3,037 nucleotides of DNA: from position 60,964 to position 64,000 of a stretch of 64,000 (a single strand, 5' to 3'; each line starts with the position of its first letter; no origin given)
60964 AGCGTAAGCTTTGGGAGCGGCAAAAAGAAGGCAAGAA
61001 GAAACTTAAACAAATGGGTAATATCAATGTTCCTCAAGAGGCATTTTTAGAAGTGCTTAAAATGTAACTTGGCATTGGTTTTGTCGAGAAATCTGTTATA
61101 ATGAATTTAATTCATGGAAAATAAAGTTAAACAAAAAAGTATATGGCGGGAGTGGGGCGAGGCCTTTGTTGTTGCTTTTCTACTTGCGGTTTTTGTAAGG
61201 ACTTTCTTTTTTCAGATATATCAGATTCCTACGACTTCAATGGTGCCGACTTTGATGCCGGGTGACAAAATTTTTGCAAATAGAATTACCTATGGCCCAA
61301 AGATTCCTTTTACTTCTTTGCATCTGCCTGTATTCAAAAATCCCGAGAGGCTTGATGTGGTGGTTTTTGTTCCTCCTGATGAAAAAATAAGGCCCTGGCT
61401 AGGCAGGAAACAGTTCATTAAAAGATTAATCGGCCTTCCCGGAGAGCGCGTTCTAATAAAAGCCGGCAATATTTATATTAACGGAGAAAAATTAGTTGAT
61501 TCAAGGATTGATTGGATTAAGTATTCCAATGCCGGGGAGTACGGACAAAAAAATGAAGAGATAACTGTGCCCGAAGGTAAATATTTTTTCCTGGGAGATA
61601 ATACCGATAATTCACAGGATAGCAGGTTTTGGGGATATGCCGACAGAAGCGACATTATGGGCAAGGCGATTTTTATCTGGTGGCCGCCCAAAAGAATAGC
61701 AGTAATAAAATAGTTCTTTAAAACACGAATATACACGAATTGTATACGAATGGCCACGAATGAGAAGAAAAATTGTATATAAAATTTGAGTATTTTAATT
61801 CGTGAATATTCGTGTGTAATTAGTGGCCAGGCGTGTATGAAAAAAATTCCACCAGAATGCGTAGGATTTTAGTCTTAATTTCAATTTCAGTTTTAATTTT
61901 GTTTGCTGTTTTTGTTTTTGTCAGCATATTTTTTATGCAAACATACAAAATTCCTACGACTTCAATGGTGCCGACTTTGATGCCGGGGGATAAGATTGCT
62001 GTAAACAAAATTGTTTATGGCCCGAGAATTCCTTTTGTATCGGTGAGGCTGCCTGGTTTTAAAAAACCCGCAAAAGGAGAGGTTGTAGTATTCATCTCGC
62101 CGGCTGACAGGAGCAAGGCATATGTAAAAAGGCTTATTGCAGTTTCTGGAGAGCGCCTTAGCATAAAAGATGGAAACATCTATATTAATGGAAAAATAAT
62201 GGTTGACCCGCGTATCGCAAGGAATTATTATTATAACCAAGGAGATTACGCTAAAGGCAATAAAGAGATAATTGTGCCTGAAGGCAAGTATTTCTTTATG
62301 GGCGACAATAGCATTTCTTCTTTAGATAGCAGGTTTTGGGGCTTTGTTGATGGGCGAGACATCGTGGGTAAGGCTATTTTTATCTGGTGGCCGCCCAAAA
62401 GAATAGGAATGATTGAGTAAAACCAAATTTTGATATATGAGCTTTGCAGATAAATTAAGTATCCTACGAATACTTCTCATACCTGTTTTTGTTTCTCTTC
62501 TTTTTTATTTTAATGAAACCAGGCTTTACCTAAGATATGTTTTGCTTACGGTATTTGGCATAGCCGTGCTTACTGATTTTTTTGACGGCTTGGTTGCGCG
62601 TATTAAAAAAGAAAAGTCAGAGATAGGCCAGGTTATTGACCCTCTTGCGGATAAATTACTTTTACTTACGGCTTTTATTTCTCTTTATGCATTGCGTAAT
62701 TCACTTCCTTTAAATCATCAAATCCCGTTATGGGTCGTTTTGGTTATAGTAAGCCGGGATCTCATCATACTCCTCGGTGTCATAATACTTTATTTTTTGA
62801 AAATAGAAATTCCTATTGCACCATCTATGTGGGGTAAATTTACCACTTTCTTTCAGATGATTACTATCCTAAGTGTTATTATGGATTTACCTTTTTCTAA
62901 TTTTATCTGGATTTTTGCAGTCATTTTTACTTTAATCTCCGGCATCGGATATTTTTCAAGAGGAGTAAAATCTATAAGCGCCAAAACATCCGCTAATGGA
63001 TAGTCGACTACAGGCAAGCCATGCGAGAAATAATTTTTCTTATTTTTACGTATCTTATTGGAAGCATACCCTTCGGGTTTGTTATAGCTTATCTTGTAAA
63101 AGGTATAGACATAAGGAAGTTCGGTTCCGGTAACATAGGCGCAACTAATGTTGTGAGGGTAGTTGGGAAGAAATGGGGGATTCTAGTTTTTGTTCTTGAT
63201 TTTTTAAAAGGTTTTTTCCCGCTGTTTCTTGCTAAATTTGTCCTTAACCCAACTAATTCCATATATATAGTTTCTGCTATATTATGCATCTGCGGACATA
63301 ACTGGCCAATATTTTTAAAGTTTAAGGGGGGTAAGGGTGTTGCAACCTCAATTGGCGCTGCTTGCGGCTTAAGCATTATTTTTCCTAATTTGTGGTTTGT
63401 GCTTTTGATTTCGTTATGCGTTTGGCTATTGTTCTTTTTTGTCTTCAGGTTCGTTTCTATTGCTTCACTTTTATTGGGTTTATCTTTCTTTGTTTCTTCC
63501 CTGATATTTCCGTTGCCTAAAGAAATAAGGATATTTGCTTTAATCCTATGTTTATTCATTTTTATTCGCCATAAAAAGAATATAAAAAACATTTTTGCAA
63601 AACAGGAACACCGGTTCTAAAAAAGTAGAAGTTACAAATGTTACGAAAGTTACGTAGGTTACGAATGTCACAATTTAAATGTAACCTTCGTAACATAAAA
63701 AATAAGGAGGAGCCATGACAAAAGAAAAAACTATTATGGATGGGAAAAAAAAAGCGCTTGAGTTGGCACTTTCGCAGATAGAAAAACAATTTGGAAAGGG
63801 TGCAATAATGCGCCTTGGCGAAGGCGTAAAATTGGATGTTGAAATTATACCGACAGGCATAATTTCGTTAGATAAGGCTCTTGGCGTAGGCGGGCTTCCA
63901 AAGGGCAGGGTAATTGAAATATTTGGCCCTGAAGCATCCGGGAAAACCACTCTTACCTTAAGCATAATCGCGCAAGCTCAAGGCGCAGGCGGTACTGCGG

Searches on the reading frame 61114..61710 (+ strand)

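Call 66: search_protein_families(library=pfam, proteins=[window:61114-61710:+], max_evalue=0.00001)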
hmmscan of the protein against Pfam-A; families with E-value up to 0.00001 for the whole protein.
window:61114-61710:+ (199 aa): 1 family
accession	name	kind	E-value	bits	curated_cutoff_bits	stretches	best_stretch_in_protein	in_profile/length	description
PF10502.14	Peptidase_S26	-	5.1e-49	166.9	22.9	1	11-190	1-168/168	Signal peptidase, peptidase S26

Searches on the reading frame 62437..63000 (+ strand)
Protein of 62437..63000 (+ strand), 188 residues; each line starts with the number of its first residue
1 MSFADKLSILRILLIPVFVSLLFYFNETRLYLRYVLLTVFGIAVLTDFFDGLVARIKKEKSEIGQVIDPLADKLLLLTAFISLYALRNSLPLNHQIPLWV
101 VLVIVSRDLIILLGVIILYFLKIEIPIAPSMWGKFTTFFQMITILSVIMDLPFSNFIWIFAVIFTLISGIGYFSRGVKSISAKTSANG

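Call 66: search_protein_families(library=pfam, proteins=[window:62437-63000:+], max_evalue=0.00001)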
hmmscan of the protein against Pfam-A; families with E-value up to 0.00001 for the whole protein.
window:62437-63000:+ (188 aa): 1 family
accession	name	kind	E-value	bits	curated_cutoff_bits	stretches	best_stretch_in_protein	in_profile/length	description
PF01066.26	CDP-OH_P_transf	-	9.7e-32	110.9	22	1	2-166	2-151/152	CDP-alcohol phosphatidyltransferase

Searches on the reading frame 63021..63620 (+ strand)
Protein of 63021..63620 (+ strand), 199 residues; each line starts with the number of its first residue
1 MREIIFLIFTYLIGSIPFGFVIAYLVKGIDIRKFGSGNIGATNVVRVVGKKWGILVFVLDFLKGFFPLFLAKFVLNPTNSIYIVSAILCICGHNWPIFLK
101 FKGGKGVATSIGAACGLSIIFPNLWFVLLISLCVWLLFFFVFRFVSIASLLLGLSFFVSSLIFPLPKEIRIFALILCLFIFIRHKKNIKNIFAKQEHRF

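Call 12: search_protein_families(library=pfam, proteins=[window:63021-63620:+])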
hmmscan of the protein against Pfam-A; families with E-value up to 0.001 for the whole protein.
window:63021-63620:+ (199 aa): 1 family
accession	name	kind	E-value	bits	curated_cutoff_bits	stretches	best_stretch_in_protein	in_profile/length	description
PF02660.20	G3P_acyltransf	-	4.8e-53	180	24.1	1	10-191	2-164/164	Glycerol-3-phosphate acyltransferase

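Call 25: find_encoding_contigs(protein=window:63021-63617:+, flank=10000, max_places=6)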
Protein window:63021-63617:+ (199 aa): 2 contigs read that carry it; 2 places shown.
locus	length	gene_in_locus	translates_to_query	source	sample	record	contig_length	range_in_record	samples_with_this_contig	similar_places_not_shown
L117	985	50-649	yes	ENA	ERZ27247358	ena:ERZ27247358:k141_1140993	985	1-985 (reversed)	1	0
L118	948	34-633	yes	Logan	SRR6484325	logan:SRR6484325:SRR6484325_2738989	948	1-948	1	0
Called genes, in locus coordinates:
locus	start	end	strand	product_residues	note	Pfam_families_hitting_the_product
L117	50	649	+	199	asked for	PF02660:G3P_acyltransf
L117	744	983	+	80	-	?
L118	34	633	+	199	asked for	PF02660:G3P_acyltransf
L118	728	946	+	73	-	?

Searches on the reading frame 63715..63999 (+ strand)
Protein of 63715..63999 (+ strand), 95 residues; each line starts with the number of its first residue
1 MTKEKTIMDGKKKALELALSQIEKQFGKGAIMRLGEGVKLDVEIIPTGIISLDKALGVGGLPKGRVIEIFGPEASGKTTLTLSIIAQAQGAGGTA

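Call 12: search_protein_families(library=pfam, proteins=[window:63715-63999:+])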
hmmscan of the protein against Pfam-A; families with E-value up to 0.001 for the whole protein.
window:63715-63999:+ (95 aa): 2 families
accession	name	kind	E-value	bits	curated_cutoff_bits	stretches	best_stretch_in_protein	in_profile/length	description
PF00154.27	RecA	-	6.7e-34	118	27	1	13-95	1-83/262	recA bacterial DNA recombination protein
PF06745.19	ATPase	-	8.9e-06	25.7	26.6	1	45-85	1-40/231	KaiC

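Call 26: find_homologous_proteins(query=window:63715-63999:+, max_evalue=1e-20)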
Query window:63715-63999:+ (95 aa): 6856 proteins with E <= 1e-20 among 8000 candidates; the best 120 are listed.
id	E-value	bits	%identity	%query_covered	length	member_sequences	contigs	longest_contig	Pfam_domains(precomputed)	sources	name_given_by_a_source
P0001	1.1e-39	152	79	100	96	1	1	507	PF06745.20,PF00154.28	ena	-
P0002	2.5e-37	144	79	100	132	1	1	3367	PF06745.20,PF00154.28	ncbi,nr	ncbi:MAG: DNA recombination/repair protein RecA, partial [Candidatus Omnitrophica bacterium]|nr:DNA 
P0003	1.0e-36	142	79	100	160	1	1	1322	PF06745.20,PF08423.18,PF00154.28,PF27531.1,PF13481.13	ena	-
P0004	4.0e-36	140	63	87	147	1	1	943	PF06745.20,PF08423.18,PF00154.28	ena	-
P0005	8.2e-34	133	58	97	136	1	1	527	PF06745.20,PF00154.28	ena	-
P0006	1.1e-33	133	70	99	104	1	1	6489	PF08423.18,PF00154.28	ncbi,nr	ncbi:MAG: DNA recombination/repair protein RecA, partial [Candidatus Omnitrophota bacterium]|nr:DNA 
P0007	3.0e-33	131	69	98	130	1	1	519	PF06745.20,PF00154.28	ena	-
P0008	4.6e-33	131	72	94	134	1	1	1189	PF00154.28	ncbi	-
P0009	1.6e-32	129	69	94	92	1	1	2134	PF00154.28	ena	-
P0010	2.4e-32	128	72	89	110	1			PF06745.20,PF00154.28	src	-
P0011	4.2e-32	128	68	98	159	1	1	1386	PF06745.20,PF13479.13,PF08423.18,PF00154.28,PF01637.25,PF27531.1,PF13481.13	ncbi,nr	ncbi:MAG: DNA recombination/repair protein RecA, partial [Candidatus Omnitrophica bacterium]|nr:DNA 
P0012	4.2e-32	128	73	93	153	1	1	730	PF06745.20,PF08423.18,PF00154.28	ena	-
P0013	6.1e-32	127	73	92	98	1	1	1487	PF00154.28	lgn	-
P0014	7.5e-32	127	74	92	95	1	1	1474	PF06745.20,PF00154.28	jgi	jgi:RecA protein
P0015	9.1e-32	127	70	96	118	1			PF00154.28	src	-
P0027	3.2e-31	125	68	98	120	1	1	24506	PF00154.28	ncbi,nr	ncbi:MAG: DNA recombination/repair protein RecA, partial [Candidatus Omnitrophica bacterium]|nr:DNA 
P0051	1.2e-30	123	68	98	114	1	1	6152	PF00154.28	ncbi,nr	ncbi:MAG: DNA recombination/repair protein RecA, partial [Candidatus Omnitrophica bacterium]|nr:DNA 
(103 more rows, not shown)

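Call 27: find_encoding_contigs(protein=P0002, flank=3000, max_places=3)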
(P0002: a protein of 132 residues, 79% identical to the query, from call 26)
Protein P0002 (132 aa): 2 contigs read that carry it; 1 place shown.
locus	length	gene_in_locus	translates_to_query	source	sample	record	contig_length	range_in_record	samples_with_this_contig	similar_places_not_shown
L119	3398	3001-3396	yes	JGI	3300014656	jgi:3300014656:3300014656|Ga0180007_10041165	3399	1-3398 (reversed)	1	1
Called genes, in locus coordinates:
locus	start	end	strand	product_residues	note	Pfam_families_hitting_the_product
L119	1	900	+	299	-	?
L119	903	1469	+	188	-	PF10502:Peptidase_S26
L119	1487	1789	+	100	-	PF13441:Gly-zipper_YMGG, PF13436:Gly-zipper_OmpA (weak), PF13488:Gly-zipper_Omp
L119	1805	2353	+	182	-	PF01066:CDP-OH_P_transf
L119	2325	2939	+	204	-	PF02660:G3P_acyltransf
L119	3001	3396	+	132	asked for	PF00154:RecA_N, PF06745:ATPase (weak)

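Call 28: find_encoding_contigs(protein=P0027, flank=3000, max_places=3)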
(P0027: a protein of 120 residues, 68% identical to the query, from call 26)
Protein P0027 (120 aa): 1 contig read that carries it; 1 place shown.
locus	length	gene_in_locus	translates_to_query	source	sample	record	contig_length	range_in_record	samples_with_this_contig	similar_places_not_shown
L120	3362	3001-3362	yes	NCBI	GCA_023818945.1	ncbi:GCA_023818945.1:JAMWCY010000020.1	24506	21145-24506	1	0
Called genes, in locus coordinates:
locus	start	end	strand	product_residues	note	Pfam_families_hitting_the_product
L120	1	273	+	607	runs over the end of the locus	PF05226:CHASE2, PF07228:SpoIIE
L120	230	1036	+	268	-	-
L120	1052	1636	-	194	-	PF10469:AKAP7_NLS, PF02834:LigT_PEase, PF13563:2_5_RNA_ligase2, PF02834:LigT_PEase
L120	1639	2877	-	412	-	PF00994:MoCF_biosynth, PF18146:CinA_KH, PF02464:CinA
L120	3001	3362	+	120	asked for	PF00154:RecA_N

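Call 29: find_encoding_contigs(protein=P0006, flank=3000, max_places=3)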
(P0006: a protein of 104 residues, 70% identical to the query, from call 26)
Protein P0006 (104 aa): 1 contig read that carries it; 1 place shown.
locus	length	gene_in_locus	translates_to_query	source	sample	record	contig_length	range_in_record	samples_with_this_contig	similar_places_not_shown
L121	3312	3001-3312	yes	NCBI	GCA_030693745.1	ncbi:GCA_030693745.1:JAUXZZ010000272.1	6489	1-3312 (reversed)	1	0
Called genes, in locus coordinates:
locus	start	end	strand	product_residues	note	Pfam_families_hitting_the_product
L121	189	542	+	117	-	-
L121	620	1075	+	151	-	PF07963:N_methyl (weak)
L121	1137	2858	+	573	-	PF02366:PMT (weak), PF00515:TPR_1 (faint), PF13414:TPR_11 (weak), PF13431:TPR_17 (weak), PF13414:TPR_11 (weak), PF14559:TPR_19, PF07719:TPR_2 (weak), PF13181:TPR_8 (weak), +4 more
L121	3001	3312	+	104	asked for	PF08423:Rad51 (faint), PF00154:RecA_N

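Call 30: find_encoding_contigs(protein=P0051, flank=3000, max_places=3)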
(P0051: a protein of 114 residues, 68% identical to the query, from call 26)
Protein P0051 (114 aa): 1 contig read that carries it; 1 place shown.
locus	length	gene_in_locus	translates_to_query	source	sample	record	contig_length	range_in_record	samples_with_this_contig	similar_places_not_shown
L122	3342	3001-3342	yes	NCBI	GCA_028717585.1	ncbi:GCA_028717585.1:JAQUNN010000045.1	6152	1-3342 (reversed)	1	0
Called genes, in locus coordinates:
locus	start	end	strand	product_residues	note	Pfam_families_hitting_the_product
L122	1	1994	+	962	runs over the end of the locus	PF17210:SdrD_B (weak)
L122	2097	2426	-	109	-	-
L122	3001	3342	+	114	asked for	PF00154:RecA_N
